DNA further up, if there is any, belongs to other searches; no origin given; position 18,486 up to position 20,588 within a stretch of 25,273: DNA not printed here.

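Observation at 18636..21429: Dpm1-like polyprenyl-phosphate sugar synthase paired with a TMTC/PMT-like GT-C + TPR transferase and a secreted TPR protein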

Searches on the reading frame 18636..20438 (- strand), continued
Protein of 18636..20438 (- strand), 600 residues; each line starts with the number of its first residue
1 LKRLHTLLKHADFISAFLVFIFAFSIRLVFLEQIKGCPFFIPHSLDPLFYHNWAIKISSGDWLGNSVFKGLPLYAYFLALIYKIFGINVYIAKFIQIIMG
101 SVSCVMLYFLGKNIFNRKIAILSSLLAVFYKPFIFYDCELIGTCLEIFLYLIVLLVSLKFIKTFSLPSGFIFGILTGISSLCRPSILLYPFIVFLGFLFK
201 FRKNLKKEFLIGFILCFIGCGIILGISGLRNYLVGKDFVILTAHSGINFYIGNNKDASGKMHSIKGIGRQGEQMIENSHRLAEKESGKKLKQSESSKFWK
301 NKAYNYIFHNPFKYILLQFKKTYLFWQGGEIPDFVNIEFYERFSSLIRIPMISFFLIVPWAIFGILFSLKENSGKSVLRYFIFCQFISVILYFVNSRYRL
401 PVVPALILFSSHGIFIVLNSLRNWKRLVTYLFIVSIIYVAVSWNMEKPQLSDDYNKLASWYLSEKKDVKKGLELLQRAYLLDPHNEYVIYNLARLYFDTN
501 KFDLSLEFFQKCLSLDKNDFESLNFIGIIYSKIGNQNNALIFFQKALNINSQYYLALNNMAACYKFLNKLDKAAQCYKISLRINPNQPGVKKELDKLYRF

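Call 14: find_encoding_contigs(protein=P0001, flank=10000, max_places=3)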
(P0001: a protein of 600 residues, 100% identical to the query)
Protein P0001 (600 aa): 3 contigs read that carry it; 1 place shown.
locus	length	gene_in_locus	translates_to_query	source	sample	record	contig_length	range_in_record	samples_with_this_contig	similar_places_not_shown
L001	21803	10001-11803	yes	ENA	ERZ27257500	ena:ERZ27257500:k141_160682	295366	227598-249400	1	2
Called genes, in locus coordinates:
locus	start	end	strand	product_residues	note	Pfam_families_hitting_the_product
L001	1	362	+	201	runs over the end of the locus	PF01066:CDP-OH_P_transf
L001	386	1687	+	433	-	PF00009:GTP_EFTU, PF01926:MMR_HSR1, PF02421:FeoB_N, PF10662:PduV-EutP, PF00009:GTP_EFTU, PF01926:MMR_HSR1, PF02421:FeoB_N, PF14714:KH_dom-like, +9 more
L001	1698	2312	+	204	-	PF02660:G3P_acyltransf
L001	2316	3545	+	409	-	PF13439:Glyco_transf_4 (weak), PF00534:Glycos_transf_1, PF13692:Glyco_trans_1_4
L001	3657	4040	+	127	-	-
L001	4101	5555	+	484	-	PF02366:PMT, PF13231:PMT_2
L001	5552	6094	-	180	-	PF01613:Flavin_Reduct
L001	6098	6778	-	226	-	PF13483:Lactamase_B_3, PF00753:Lactamase_B (weak), PF12706:Lactamase_B_2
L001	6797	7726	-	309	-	PF01145:Band_7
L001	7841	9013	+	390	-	PF17785:PUA_3, PF10672:Methyltrans_SAM, PF03602:Cons_hypoth95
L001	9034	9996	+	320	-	PF00535:Glycos_transf_2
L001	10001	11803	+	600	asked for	PF13231:PMT_2, PF13176:TPR_7 (faint), PF07719:TPR_2 (faint), PF13181:TPR_8 (faint), PF13374:TPR_10 (faint), PF13414:TPR_11 (faint), PF13424:TPR_12 (weak), PF00515:TPR_1 (weak), +2 more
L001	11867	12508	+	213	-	PF00515:TPR_1 (weak), PF07719:TPR_2 (weak), PF13424:TPR_12 (weak), PF21033:RMD1-3 (weak), PF13424:TPR_12, PF13414:TPR_11, PF00515:TPR_1, PF13181:TPR_8, +19 more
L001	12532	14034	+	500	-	PF04715:, PF00425:Chorismate_bind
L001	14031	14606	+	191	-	PF00117:GATase, PF07722:Peptidase_C26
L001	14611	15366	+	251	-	PF01784:DUF34_NIF3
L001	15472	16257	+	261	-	-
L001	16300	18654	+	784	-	PF00270:DEAD, PF04851:ResIII, PF00271:Helicase_C, PF16124:RecQ_Zn_bind, PF09382:RQC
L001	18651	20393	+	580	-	PF02401:LYTB, PF01040:UbiA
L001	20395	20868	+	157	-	PF01035:DNA_binding_1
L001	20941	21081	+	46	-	-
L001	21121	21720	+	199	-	-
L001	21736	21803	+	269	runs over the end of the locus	PF00459:Inositol_P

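Call 15: find_encoding_contigs(protein=P0007, flank=6000, max_places=2)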
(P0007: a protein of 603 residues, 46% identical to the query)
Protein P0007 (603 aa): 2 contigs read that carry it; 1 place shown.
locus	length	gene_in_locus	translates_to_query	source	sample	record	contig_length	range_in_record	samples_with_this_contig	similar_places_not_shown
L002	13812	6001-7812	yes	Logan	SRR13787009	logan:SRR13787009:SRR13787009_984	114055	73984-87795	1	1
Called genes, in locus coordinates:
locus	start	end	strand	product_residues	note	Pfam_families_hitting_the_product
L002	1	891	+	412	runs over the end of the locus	PF13439:Glyco_transf_4, PF13477:Glyco_trans_4_2 (faint), PF00534:Glycos_transf_1, PF13692:Glyco_trans_1_4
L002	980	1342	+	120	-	-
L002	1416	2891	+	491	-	PF02366:PMT, PF13231:PMT_2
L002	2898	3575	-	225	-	PF00753:Lactamase_B, PF13483:Lactamase_B_3, PF12706:Lactamase_B_2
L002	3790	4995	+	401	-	PF17785:PUA_3, PF10672:Methyltrans_SAM, PF03602:Cons_hypoth95 (weak)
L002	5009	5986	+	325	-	PF00535:Glycos_transf_2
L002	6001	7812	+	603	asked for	PF13414:TPR_11, PF13424:TPR_12, PF13432:TPR_16, PF14559:TPR_19, PF23914:TPR_CcmH_CycH (weak), PF13431:TPR_17 (weak), PF00515:TPR_1 (weak), PF07719:TPR_2 (weak), +7 more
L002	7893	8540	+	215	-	PF07719:TPR_2 (weak), PF13424:TPR_12 (weak), PF13432:TPR_16 (weak), PF13414:TPR_11 (weak), PF00515:TPR_1 (weak), PF13181:TPR_8 (weak), PF24575:TPR_Slam (weak), PF13424:TPR_12, +14 more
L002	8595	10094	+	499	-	PF04715:, PF00425:Chorismate_bind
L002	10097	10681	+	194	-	PF00117:GATase, PF07722:Peptidase_C26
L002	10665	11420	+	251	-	PF01784:DUF34_NIF3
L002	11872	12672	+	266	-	-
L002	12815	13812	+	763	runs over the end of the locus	PF00270:DEAD, PF04851:ResIII, PF00271:Helicase_C, PF16124:RecQ_Zn_bind, PF09382:RQC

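Call 16: find_encoding_contigs(protein=P0009, flank=6000, max_places=2)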
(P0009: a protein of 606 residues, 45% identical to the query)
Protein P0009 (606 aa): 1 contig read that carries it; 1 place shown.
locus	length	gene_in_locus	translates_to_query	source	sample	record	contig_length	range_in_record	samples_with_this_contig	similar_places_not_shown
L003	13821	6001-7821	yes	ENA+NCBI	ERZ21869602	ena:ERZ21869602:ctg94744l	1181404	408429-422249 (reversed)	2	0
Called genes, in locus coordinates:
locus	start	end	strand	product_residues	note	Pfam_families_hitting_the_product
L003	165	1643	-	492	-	PF11949:DUF3466 (faint)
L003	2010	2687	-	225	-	PF00753:Lactamase_B, PF13483:Lactamase_B_3, PF12706:Lactamase_B_2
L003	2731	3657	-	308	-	PF01145:Band_7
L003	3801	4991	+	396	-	PF17785:PUA_3, PF10672:Methyltrans_SAM, PF03602:Cons_hypoth95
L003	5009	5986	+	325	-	PF00535:Glycos_transf_2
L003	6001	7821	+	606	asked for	PF13231:PMT_2, PF13414:TPR_11, PF13424:TPR_12, PF13432:TPR_16, PF14559:TPR_19, PF23914:TPR_CcmH_CycH (weak), PF13431:TPR_17 (weak), PF00515:TPR_1, +13 more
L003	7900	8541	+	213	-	PF13424:TPR_12 (weak), PF13414:TPR_11 (weak), PF00515:TPR_1, PF13181:TPR_8 (weak), PF13432:TPR_16 (weak), PF00515:TPR_1, PF07719:TPR_2, PF14559:TPR_19, +12 more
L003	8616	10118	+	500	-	PF04715:, PF00425:Chorismate_bind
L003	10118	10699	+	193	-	PF00117:GATase, PF07722:Peptidase_C26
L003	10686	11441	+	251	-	PF01784:DUF34_NIF3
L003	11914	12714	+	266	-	-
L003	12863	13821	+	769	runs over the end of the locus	PF00270:DEAD, PF04851:ResIII, PF00271:Helicase_C, PF16124:RecQ_Zn_bind, PF09382:RQC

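Call 17: find_encoding_contigs(protein=P0012, flank=6000, max_places=2)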
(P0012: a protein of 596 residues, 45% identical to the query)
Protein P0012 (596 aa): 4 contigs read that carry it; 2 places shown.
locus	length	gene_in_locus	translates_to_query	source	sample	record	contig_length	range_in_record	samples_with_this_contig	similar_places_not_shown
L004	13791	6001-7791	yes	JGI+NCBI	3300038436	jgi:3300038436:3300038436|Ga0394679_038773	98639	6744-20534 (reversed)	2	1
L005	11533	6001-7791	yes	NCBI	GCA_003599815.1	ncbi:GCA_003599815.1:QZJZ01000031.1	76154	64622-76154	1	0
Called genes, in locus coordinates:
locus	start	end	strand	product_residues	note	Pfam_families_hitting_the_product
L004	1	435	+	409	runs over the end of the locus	PF13439:Glyco_transf_4, PF13579:Glyco_trans_4_4 (weak), PF00534:Glycos_transf_1, PF13692:Glyco_trans_1_4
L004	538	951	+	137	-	-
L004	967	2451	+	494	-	PF02366:PMT, PF13231:PMT_2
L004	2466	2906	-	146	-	PF01613:Flavin_Reduct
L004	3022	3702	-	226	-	PF00753:Lactamase_B, PF13483:Lactamase_B_3, PF12706:Lactamase_B_2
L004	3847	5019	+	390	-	PF17785:PUA_3, PF10672:Methyltrans_SAM, PF03602:Cons_hypoth95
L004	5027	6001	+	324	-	PF00535:Glycos_transf_2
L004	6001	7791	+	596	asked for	PF13181:TPR_8 (faint), PF13231:PMT_2, PF13374:TPR_10 (faint), PF14559:TPR_19, PF13431:TPR_17 (weak), PF13424:TPR_12 (weak), PF00515:TPR_1 (weak), PF14559:TPR_19 (weak), +8 more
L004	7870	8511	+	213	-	PF00515:TPR_1 (weak), PF07719:TPR_2 (weak), PF13424:TPR_12, PF13414:TPR_11 (weak), PF13432:TPR_16 (weak), PF21033:RMD1-3 (weak), PF00515:TPR_1 (weak), PF12895:ANAPC3 (weak), +11 more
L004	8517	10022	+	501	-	PF04715:, PF00425:Chorismate_bind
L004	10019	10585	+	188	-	PF00117:GATase, PF07722:Peptidase_C26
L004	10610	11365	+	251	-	PF01784:DUF34_NIF3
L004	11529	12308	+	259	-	-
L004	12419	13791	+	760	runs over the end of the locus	PF00270:DEAD, PF04851:ResIII, PF00271:Helicase_C, PF16124:RecQ_Zn_bind, PF09382:RQC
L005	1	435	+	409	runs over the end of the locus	PF13439:Glyco_transf_4, PF13579:Glyco_trans_4_4 (weak), PF00534:Glycos_transf_1, PF13692:Glyco_trans_1_4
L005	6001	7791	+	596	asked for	PF13181:TPR_8 (faint), PF13231:PMT_2, PF13374:TPR_10 (faint), PF14559:TPR_19, PF13431:TPR_17 (weak), PF13424:TPR_12 (weak), PF00515:TPR_1 (weak), PF14559:TPR_19 (weak), +8 more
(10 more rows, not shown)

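Call 18: find_encoding_contigs(protein=P0047, flank=6000, max_places=1)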
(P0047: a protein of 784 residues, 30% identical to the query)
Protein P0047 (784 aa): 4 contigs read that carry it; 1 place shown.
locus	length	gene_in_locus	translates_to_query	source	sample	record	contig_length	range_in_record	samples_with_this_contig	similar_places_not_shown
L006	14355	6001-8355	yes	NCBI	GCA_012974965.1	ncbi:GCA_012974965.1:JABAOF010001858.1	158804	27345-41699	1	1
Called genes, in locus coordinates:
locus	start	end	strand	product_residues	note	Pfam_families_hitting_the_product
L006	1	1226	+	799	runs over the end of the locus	-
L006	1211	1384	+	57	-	-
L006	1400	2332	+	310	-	PF19572:PorV (weak)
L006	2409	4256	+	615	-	-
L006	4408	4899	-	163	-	PF04306:DUF456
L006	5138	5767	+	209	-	-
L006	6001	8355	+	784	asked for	PF13231:PMT_2, PF00515:TPR_1 (weak), PF07719:TPR_2 (weak), PF13414:TPR_11 (weak), PF13432:TPR_16, PF14559:TPR_19 (weak), PF13424:TPR_12, PF13432:TPR_16 (weak), +12 more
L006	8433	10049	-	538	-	PF01839:FG-GAP (weak), PF13517:FG-GAP_3 (faint), PF01839:FG-GAP, PF18962:Por_Secre_tail (faint), PF13860:FlgD_ig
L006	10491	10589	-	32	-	-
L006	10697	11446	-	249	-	PF01135:PCMT, PF00398:RrnaAD (weak), PF13847:Methyltransf_31 (weak), PF08241:Methyltransf_11 (weak), PF13649:Methyltransf_25 (weak)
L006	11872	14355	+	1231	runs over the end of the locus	PF08126:Propeptide_C25, PF01364:Peptidase_C25, PF00404:Dockerin_1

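Call 19: find_encoding_contigs(protein=P0049, flank=6000, max_places=1)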
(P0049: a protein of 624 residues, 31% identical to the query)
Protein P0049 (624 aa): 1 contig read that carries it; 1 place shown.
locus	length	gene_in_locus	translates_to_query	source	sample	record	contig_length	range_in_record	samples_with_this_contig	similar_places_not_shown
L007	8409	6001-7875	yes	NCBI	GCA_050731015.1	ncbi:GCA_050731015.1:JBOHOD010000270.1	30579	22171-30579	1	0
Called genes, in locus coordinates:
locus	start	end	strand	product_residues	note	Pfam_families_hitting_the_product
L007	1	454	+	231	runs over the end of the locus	PF13641:Glyco_tranf_2_3 (weak), PF00535:Glycos_transf_2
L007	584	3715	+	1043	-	PF03477:ATP-cone, PF00317:Ribonuc_red_lgN, PF02867:Ribonuc_red_lgC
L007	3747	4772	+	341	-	PF00268:Ribonuc_red_sm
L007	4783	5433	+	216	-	PF02677:QueH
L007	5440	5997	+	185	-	-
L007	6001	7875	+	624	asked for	PF13231:PMT_2, PF21033:RMD1-3, PF13414:TPR_11, PF14559:TPR_19, PF00515:TPR_1 (weak), PF13181:TPR_8 (weak), PF13424:TPR_12, PF13414:TPR_11, +12 more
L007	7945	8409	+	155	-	PF00044:Gp_dh_N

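Call 20: find_encoding_contigs(protein=P0075, flank=6000, max_places=1)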
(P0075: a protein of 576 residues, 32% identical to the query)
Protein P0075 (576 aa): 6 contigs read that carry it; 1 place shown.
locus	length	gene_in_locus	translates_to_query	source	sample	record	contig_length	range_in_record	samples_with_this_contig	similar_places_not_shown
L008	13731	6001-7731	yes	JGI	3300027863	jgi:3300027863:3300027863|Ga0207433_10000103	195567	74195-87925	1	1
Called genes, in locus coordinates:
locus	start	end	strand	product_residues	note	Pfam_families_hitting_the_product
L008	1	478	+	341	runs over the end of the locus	PF02504:FA_synthesis, PF01515:PTA_PTB (weak)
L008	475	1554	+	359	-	-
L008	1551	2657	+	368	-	-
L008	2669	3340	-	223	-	PF00578:AhpC-TSA, PF08534:Redoxin, PF10417:1-cysPrx_C (weak)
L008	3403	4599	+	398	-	PF00438:S-AdoMet_synt_N, PF02772:S-AdoMet_synt_M, PF02773:S-AdoMet_synt_C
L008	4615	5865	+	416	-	PF05221:AdoHcyase, PF00670:AdoHcyase_NAD, PF02826:2-Hacid_dh_C, PF07991:KARI_N (weak)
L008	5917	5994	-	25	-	-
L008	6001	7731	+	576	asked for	PF13231:PMT_2, PF07719:TPR_2 (weak), PF13181:TPR_8 (weak), PF13424:TPR_12, PF13432:TPR_16 (weak), PF13414:TPR_11 (weak), PF00515:TPR_1 (weak), PF07719:TPR_2 (weak), +11 more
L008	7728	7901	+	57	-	-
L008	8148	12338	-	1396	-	PF08309:LVIVD, PF18962:Por_Secre_tail (weak)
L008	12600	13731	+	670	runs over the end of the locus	PF00270:DEAD (faint), PF04851:ResIII, PF17757:UvrB_inter, PF27431:UvrB_3rd, PF00271:Helicase_C, PF12344:UvrB, PF02151:UVR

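Call 21: find_encoding_contigs(protein=P0115, flank=6000, max_places=1)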
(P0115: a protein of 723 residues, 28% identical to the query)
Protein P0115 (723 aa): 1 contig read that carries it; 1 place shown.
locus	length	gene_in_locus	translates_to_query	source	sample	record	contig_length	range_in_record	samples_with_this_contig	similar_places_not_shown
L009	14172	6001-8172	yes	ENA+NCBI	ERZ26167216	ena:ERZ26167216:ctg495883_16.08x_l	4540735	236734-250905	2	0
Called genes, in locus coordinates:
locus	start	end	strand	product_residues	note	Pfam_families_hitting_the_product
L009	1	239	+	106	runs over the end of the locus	-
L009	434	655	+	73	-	-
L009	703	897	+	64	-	-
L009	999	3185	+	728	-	PF01436:NHL (faint), PF25021:TEN_NHL, PF13585:CHU_C, PF13860:FlgD_ig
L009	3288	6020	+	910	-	-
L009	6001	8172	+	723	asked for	PF13231:PMT_2, PF12895:ANAPC3 (faint), PF23914:TPR_CcmH_CycH (faint), PF14559:TPR_19, PF13424:TPR_12, PF14559:TPR_19, PF00515:TPR_1 (weak), PF13414:TPR_11 (weak), +11 more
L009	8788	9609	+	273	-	PF05721:PhyH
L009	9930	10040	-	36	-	-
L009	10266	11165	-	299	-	-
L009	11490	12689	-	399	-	PF09861:Lar_N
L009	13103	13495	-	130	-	PF00903:Glyoxalase, PF13669:Glyoxalase_4, PF18029:Glyoxalase_6 (weak)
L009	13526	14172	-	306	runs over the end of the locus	PF01565:FAD_binding_4, PF02873:MurB_C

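Call 32: predict_structure(alignment_id=A1)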
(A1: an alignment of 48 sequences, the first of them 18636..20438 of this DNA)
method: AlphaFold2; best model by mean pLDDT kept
length: 600 residues; sequences in the alignment: 48
mean_pLDDT: 93.7   pTM: 0.91
mean pLDDT of the five models: 93.7, 93.6, 93.0, 92.3, 92.2
residues with pLDDT >= 90: 500; 70-90: 87; 50-70: 12; < 50: 1
segments of 3 or more residues with pLDDT < 50: none
pLDDT, mean of each block of 10 residues (from residue 1): 65 95 98 94 88 96 90 97 98 98 98 97 98 95 96 98 96 98 96 94 90 98 97 93 90 92 73 79 92 95 98 97 92 85 95 96 97 91 96 86 98 98 98 98 90 92 95 97 92 97 98 89 97 97 93 93 97 97 93 93
secondary structure, 60 per line:
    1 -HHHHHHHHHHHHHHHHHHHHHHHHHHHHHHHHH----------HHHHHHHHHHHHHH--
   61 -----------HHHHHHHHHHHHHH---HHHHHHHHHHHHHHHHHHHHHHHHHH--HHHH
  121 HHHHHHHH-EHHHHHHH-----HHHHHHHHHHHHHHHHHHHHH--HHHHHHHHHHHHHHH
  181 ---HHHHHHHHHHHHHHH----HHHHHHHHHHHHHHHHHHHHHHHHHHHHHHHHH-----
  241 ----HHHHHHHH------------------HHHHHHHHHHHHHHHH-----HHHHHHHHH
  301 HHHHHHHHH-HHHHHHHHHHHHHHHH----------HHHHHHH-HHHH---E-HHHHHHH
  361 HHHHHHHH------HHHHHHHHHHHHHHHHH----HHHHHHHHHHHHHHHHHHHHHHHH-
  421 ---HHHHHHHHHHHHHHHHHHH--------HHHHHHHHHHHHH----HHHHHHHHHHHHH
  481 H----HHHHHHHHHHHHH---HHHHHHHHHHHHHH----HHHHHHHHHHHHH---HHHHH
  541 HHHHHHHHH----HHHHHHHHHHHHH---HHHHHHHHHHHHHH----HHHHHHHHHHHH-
elements in order: H2-34 H45-58 H72-85 H89-114 H117-128 H131-137 H143-163 H166-180 H184-198 H203-235 H245-252 H271-286 H292-309 H311-326 H337-343 H345-348 H354-368 H375-391 H396-419 H424-442 H451-463 H468-481 H486-498 H502-515 H520-532 H536-549 H554-566 H570-583 H588-599

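Call 34: fold_search(model_id=the predicted structure, library=pdb)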
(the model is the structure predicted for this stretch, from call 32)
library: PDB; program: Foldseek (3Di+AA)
matches with E <= 10: 1294; with E <= 0.001: 216
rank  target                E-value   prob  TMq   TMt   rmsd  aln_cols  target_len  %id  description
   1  9gzg_A                2.2e-07  1.00  0.25  0.93   1.4       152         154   24  Crystal structure of CTPR4E4 mutant (released 2025-10-15)
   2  8dth_B                4.1e-07  1.00  0.26  0.22  20.8       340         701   18  Cryo-EM structure of Arabidopsis SPY alternative conformation 2 (released 2023-03-08)
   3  8chy                  5.0e-07  1.00  0.25  0.51  12.2       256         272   21  Crystal structure of an 8-repeat consensus TPR superhelix with Zinc. (released 2024-02-21)
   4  9qhc_B                5.8e-07  1.00  0.25  0.53  12.2       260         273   19  Crystal structure of 8-repeat CTPR protein with eliminated coordination sites (released 2025-10-22)
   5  9qhc_A                7.5e-07  1.00  0.24  0.50  15.7       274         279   19  Crystal structure of 8-repeat CTPR protein with eliminated coordination sites (released 2025-10-22)
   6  8dtg_B                7.5e-07  1.00  0.25  0.20  21.6       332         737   17  Cryo-EM structure of Arabidopsis SPY alternative conformation 1 (released 2023-03-08)
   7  9qhb                  8.1e-07  1.00  0.22  0.48  18.4       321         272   18  Crystal structure of 16-repeat CTPR protein with eliminated coordination sites (released 2025-10-22)
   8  8dtf_A                8.4e-07  1.00  0.26  0.20  25.6       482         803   14  Cryo-EM structure of the full length Arabidopsis SPY with complete TPRs (released 2023-03-08)
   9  1w3b_A                9.5e-07  1.00  0.25  0.37  22.2       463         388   17  The superhelical TPR domain of O-linked GlcNAc transferase reveals structural similarities to importin alpha. (released 2004-09-09)
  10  7y4i_A                9.5e-07  1.00  0.25  0.19  25.9       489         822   16  Crystal structure of SPINDLY in complex with GDP (released 2022-12-07)
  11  8dth_A                1.1e-06  1.00  0.25  0.20  21.2       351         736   18  Cryo-EM structure of Arabidopsis SPY alternative conformation 2 (released 2023-03-08)
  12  8dtg_A                1.4e-06  1.00  0.26  0.19  26.0       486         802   14  Cryo-EM structure of Arabidopsis SPY alternative conformation 1 (released 2023-03-08)
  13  4gyw_A                1.7e-06  1.00  0.25  0.21   1.4       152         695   20  Crystal structure of human O-GlcNAc Transferase in complex with UDP and a glycopeptide (released 2012-10-31)
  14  8dti_A                1.7e-06  1.00  0.25  0.24  14.5       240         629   20  Cryo-EM structure of Arabidopsis SPY in complex with GDP-fucose (released 2023-03-08)
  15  5hgv_A                2.1e-06  1.00  0.25  0.21   1.4       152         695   20  Structure of an O-GlcNAc transferase point mutant, D554N in complex with peptide (released 2016-09-14)
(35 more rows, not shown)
